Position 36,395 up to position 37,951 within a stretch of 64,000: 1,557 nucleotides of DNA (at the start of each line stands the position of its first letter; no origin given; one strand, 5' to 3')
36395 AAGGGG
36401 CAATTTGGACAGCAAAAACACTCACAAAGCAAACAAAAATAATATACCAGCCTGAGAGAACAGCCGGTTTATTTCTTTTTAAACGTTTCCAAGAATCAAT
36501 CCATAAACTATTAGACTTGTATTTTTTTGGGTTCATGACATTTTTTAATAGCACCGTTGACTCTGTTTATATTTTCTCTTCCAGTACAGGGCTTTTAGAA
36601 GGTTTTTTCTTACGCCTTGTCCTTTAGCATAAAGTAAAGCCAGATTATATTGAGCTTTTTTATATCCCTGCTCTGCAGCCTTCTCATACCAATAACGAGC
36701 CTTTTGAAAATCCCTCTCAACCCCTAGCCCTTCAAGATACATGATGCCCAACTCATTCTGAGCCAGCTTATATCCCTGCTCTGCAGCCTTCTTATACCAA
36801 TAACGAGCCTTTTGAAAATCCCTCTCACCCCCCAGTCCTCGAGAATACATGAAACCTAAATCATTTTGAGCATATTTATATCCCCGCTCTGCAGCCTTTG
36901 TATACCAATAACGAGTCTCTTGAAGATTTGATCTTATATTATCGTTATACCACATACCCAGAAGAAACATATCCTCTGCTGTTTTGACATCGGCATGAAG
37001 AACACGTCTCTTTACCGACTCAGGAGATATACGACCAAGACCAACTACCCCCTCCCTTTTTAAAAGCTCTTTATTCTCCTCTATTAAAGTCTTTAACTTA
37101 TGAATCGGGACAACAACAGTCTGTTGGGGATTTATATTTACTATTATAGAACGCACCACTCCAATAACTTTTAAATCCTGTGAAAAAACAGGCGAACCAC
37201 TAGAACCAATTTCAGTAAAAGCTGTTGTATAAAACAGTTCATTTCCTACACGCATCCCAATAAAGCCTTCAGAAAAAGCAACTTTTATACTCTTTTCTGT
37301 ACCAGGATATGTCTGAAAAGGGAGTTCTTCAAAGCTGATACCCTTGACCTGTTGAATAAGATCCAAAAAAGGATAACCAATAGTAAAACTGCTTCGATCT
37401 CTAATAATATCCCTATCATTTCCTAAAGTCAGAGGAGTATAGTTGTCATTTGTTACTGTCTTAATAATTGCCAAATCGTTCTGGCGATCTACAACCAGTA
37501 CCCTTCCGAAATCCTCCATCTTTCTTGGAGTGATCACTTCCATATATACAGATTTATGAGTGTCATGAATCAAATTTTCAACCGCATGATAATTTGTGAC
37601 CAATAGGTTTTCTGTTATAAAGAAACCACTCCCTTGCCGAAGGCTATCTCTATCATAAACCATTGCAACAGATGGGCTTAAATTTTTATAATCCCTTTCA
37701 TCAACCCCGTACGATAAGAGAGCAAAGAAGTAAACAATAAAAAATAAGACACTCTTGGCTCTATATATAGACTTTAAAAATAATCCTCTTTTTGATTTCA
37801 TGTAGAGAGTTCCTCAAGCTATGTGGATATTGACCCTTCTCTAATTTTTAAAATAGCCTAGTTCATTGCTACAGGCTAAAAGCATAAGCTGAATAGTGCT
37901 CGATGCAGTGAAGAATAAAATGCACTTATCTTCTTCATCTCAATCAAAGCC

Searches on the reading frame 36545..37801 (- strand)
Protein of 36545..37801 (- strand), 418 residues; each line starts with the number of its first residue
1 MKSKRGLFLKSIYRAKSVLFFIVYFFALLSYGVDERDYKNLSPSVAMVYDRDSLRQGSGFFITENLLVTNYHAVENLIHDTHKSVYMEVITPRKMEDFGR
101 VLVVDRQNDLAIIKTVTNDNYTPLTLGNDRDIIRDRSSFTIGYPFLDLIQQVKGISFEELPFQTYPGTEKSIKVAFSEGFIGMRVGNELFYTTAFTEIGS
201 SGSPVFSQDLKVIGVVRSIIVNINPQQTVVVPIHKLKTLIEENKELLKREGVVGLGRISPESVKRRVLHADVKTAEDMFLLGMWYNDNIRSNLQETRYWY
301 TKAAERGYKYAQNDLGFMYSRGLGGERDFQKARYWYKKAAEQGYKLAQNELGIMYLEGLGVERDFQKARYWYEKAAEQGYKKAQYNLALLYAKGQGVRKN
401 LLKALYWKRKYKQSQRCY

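Call 3: search_protein_families(library=pfam, proteins=[window:36545-37801:-], max_evalue=0.01)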
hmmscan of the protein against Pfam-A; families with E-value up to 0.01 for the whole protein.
window:36545-37801:- (418 aa): 3 families
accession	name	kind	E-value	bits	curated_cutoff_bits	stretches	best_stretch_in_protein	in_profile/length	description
PF08238.18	Sel1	-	2.4e-35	120.1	30.7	3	347-380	3-36/36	Sel1 repeat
PF13365.12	Trypsin_2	-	2.1e-17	64.6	27.6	1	57-215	1-144/144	Trypsin-like peptidase domain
PF00089.32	Trypsin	-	4e-05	24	20.6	1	39-239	9-219/220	Trypsin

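Call 4: search_protein_families(library=ncbifam, proteins=[window:36545-37801:-], max_evalue=0.01)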
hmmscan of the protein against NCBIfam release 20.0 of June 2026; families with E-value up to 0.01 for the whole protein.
window:36545-37801:- (418 aa): 9 families
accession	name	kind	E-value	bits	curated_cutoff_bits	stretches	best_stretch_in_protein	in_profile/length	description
NF033786.1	phenyl_MerG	equivalog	1.6e-12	47.8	350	1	295-407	51-172/217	phenylmercury resistance protein MerG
NF045484.1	TransRegExoR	equivalog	2.2e-07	30.4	450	1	288-352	139-204/267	exopolysaccharide production regulator ExoR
TIGR02037.1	degP_htrA_DO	subfamily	5e-07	29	416.2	1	51-145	56-144/434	Do family serine endopeptidase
NF033740.0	MarP_fam_protase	equivalog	5.4e-07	29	250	1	54-216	210-351/390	MarP family serine protease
NF041521.1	HhoA_HhoB_HtrA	equivalog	2.5e-06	27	450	1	55-145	57-140/335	HhoA/HhoB/HtrA family serine endopeptidase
NF038194.1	AlgK_TPR_lipo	equivalog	3e-06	26.2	700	2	314-407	303-395/448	alginate biosynthesis TPR repeat lipoprotein AlgK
NF047621.1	FlgprotMotXVib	equivalog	1.5e-05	24.6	330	1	316-407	79-170/211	flagellar protein MotX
NF047968.1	SerProtHtrA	equivalog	3.1e-05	23.5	470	1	53-242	85-255/357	serine protease HtrA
NF041810.1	Avs1b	equivalog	0.0059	13.7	1500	1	55-145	18-107/1931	AVAST type 1 anti-phage system protease Avs1b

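Call 11: find_homologous_proteins(query=window:36545-37801:-)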
Query window:36545-37801:- (418 aa): 1520 proteins with E <= 0.001 among 7957 candidates; the best 120 are listed.
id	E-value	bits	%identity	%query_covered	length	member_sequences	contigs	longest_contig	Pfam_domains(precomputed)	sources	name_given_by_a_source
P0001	1.5e-278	941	100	100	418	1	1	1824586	PF13365.13,PF08238.19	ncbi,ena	-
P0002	2.9e-174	598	64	98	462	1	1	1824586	PF13365.13,PF23310.2,PF08238.19,PF00089.33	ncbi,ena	-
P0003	1.5e-156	540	51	93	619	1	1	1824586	PF13365.13,PF23310.2,PF08238.19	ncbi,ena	-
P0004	7.2e-137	475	43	38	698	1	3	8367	PF00069.32,PF03109.23,PF08238.19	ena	-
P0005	1.0e-121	425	44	94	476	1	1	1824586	PF13365.13,PF08238.19,PF00089.33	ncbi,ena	-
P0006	4.6e-120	419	47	100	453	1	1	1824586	PF13365.13,PF23310.2,PF08238.19,PF00089.33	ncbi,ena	-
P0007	4.8e-118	413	45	38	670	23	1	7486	PF00069.32,PF03109.23,PF08238.19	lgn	-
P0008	1.3e-116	408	51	100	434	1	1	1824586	PF13365.13,PF08238.19,PF00089.33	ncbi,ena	-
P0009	1.8e-106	375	44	36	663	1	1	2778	PF07714.24,PF00069.32,PF23310.2,PF08238.19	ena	-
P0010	2.3e-103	364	56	27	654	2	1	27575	PF13424.13,PF08238.19,PF13181.13,PF07719.24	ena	-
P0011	7.3e-103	363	37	89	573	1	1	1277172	PF13365.13,PF23310.2,PF08238.19,PF00089.33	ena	-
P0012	4.7e-101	357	37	98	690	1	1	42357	PF13365.13,PF11193.14,PF23310.2,PF07109.18,PF08238.19,PF00089.33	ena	-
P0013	4.9e-99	350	50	31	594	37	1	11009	PF00069.32,PF03109.23,PF08238.19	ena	-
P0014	2.2e-95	338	57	26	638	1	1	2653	PF13176.13,PF23310.2,PF08238.19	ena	-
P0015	2.6e-93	331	48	33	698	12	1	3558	PF13431.13,PF13176.13,PF13432.13,PF08238.19,PF13174.13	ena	-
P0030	1.9e-81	292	39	89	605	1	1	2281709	PF13365.13,PF12895.14,PF08238.19,PF00089.33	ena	-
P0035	2.2e-78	282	38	89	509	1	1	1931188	PF13365.13,PF08238.19,PF00089.33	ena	-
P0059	5.7e-70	254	40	99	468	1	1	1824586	PF08238.19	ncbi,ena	-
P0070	1.5e-67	247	53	62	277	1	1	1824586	PF13365.13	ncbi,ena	-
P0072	4.3e-67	245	36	93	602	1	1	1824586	PF13365.13,PF23310.2,PF08238.19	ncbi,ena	-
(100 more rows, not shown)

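Call 13: find_encoding_contigs(protein=P0001, flank=10000, max_places=3)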
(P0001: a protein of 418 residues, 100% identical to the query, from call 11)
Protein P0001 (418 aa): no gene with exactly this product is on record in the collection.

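Call 29: find_encoding_contigs(protein=P0002, flank=10000, max_places=2)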
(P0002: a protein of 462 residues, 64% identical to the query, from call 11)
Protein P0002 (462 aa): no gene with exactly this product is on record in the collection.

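Call 33: search_solved_structures(query=window:36545-37801:-, max_evalue=0.001, show_alignments=2)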
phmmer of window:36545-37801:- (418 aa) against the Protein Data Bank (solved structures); distinct sequences matched with E-value up to 0.001: 34.
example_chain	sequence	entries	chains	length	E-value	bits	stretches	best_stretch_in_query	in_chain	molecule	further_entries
4bwr_A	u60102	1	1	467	1.2e-75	258.3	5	297-409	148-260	PROTEIN CORRESPONDING TO LOCUS C5321 FROM CFT073 E.COLI STRAIN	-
6ok3_A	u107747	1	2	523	1.3e-73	251.5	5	317-407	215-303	Sel1 repeat protein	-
6ork_A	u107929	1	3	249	3e-57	197.7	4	293-407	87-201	Sel1 repeat protein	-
8sxq_A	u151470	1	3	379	9.4e-57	196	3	296-409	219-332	SEL-1 repeat protein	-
6deh_A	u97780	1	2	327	5.5e-50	173.8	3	299-410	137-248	TPR repeat protein, protein-protein interaction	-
6onw_A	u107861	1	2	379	1e-37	133.4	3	270-388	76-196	Sel1 repeat protein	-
8ket_C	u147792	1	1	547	4.6e-37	131.2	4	294-402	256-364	Protein sel-1 homolog 1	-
9uav_C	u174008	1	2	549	5e-37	131.1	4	294-402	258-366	Protein sel-1 homolog 1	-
8kes_D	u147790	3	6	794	4.1e-36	128.1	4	294-402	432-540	Protein sel-1 homolog 1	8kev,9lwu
6ur7_A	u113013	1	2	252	5.3e-36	127.7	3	342-410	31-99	Sel1 repeat family protein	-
9og0_C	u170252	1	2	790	1.7e-35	126.1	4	294-402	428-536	Protein sel-1 homolog 1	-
1ouv_A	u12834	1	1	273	7.9e-25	90.9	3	325-408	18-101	conserved hypothetical secreted protein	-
5b26_A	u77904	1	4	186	2.4e-22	82.7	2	295-398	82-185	Protein sel-1 homolog 1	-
6ok0_A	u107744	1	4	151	8.4e-17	64.5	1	285-381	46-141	Sel1 repeat protein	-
6orc_A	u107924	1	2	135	1.4e-16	63.8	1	286-386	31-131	Sel1 repeat protein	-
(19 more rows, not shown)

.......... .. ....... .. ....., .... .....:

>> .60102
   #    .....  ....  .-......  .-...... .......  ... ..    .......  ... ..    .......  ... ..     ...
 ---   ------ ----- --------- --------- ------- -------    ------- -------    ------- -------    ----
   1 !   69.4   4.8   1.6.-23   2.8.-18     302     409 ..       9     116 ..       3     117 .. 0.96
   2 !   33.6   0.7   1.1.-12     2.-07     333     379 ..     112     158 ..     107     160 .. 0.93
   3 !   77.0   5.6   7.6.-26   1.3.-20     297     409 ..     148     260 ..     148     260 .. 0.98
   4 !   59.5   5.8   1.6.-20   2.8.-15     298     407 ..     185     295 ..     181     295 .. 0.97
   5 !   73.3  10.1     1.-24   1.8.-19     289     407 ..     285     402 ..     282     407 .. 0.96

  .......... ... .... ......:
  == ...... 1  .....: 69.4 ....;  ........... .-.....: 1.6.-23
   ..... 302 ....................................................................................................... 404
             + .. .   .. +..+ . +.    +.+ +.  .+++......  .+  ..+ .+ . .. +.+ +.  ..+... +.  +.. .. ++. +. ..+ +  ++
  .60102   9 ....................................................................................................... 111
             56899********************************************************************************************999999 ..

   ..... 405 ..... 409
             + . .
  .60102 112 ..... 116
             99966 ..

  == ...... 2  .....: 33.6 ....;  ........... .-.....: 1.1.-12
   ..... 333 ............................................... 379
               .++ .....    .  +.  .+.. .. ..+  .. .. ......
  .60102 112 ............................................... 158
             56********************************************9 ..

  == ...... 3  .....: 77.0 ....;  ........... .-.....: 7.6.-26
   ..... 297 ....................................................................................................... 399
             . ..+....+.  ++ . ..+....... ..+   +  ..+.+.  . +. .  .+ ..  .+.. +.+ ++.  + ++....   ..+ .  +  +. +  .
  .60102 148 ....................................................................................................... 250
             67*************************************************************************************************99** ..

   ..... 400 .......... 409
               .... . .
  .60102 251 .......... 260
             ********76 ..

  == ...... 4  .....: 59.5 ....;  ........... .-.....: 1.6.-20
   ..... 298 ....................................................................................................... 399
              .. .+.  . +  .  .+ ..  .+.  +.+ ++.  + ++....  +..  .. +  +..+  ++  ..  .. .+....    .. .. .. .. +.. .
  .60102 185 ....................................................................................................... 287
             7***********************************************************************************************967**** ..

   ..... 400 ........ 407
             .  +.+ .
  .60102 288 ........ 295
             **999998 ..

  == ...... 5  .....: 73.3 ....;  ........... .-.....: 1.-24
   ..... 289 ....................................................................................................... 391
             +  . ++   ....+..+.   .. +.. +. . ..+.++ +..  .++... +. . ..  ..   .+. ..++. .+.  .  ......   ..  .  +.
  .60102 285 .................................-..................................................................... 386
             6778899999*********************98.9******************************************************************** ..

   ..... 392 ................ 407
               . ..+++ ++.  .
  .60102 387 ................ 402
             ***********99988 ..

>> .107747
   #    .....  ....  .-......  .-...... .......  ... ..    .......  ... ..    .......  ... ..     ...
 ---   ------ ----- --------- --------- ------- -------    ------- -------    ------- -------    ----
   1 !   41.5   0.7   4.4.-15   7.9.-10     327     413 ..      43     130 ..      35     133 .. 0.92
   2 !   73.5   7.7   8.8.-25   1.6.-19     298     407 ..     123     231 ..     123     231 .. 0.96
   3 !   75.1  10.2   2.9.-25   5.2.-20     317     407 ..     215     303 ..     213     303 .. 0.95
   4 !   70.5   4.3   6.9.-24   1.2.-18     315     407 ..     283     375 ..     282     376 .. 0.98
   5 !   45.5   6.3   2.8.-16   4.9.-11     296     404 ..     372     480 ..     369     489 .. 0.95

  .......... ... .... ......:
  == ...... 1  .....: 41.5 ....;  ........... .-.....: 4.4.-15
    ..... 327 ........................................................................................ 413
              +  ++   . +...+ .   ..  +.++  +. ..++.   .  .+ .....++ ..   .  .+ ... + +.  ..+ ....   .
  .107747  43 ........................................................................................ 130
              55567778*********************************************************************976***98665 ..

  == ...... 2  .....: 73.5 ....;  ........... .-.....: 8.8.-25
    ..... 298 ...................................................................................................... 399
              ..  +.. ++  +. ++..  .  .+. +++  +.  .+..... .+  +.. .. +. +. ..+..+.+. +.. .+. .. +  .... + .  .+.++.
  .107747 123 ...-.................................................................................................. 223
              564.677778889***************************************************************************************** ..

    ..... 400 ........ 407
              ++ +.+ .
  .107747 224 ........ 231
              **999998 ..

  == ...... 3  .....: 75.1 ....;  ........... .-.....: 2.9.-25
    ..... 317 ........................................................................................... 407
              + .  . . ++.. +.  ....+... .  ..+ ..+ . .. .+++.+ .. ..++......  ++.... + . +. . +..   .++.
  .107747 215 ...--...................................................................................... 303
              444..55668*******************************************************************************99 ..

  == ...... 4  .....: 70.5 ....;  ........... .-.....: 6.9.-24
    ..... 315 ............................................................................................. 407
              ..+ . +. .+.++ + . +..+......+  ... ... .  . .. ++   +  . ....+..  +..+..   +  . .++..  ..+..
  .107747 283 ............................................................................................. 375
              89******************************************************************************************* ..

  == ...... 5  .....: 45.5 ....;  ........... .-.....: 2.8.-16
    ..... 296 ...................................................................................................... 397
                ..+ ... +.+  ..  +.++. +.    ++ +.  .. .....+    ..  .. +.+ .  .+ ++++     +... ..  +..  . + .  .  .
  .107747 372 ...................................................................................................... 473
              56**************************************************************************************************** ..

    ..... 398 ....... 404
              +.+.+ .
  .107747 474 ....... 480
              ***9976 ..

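Call 35: list_cluster_members(proteins=[P0001, P0002, P0003, P0005, P0006, P0008, P0059, P0070, P0072, P0121])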
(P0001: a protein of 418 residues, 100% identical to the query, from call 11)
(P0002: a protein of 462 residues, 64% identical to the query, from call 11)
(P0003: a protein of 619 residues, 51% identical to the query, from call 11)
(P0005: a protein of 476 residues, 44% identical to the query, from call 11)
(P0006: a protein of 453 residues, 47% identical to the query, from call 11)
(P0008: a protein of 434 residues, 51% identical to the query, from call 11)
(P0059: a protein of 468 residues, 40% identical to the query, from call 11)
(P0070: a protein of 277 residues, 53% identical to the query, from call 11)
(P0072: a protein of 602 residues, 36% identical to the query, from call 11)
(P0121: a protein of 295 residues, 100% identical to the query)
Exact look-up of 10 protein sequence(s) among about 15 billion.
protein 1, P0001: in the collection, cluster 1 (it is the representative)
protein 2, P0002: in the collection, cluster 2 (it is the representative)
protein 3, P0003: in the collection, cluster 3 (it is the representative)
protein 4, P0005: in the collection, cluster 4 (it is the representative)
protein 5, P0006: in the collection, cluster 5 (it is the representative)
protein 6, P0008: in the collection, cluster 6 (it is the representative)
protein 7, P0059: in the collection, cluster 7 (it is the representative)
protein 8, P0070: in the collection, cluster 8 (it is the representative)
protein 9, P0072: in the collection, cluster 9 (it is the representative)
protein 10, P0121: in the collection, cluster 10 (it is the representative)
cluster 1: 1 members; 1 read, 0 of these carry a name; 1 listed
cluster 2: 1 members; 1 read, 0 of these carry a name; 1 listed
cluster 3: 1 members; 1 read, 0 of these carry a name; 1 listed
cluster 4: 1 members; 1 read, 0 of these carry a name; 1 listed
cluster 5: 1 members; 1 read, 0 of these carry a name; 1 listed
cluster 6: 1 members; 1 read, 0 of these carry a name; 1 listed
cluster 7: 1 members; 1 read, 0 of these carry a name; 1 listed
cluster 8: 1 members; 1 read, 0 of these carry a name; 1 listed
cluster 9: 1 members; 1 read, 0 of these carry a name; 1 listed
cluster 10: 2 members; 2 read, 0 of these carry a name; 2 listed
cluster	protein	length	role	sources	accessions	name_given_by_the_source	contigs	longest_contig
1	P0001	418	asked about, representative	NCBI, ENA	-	-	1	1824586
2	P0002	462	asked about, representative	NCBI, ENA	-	-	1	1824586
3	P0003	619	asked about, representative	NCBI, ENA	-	-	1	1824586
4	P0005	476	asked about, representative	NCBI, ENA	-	-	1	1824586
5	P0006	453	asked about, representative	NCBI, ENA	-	-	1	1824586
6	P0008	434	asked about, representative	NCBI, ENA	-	-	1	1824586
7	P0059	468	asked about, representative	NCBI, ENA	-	-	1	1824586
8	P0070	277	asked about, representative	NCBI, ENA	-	-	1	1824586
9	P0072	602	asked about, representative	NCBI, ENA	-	-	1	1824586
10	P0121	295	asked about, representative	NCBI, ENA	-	-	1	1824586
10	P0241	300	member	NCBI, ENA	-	-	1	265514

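Call 43: predict_structure(alignment_id=A3)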
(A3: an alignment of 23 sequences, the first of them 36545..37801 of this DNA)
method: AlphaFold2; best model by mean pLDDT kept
length: 418 residues; sequences in the alignment: 23
mean_pLDDT: 83.1   pTM: 0.78
mean pLDDT of the five models: 83.1, 82.5, 82.1, 81.3, 75.5
residues with pLDDT >= 90: 203; 70-90: 131; 50-70: 51; < 50: 33
segments of 3 or more residues with pLDDT < 50: 29-33, 148-154, 158-170, 221-223, 416-418
pLDDT, mean of each block of 10 residues (from residue 1): 70 85 65 58 87 83 93 79 71 77 93 85 91 91 64 48 43 76 92 76 92 85 68 96 89 73 84 92 81 93 97 97 95 98 97 97 97 95 94 92 90 61
secondary structure, 60 per line:
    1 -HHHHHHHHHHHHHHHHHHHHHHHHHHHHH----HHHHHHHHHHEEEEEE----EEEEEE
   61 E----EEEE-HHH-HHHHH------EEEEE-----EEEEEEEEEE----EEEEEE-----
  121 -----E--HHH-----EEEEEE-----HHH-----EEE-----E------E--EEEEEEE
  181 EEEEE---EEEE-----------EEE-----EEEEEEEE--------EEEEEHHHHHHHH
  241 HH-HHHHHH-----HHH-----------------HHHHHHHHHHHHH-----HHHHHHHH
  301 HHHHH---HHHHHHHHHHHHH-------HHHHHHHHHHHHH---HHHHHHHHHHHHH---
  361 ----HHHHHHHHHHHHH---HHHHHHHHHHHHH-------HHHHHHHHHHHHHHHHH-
elements in order: H2-30 H35-44 E45-50 E55-61 E66-69 H75-79 E86-90 E96-105 E110-115 E137-142 E156-158 E174-185 E189-192 E204-206 E212-219 E228-232 H233-242 H244-249 H275-287 H293-305 H309-321 H329-341 H345-357 H365-377 H381-393 H401-417
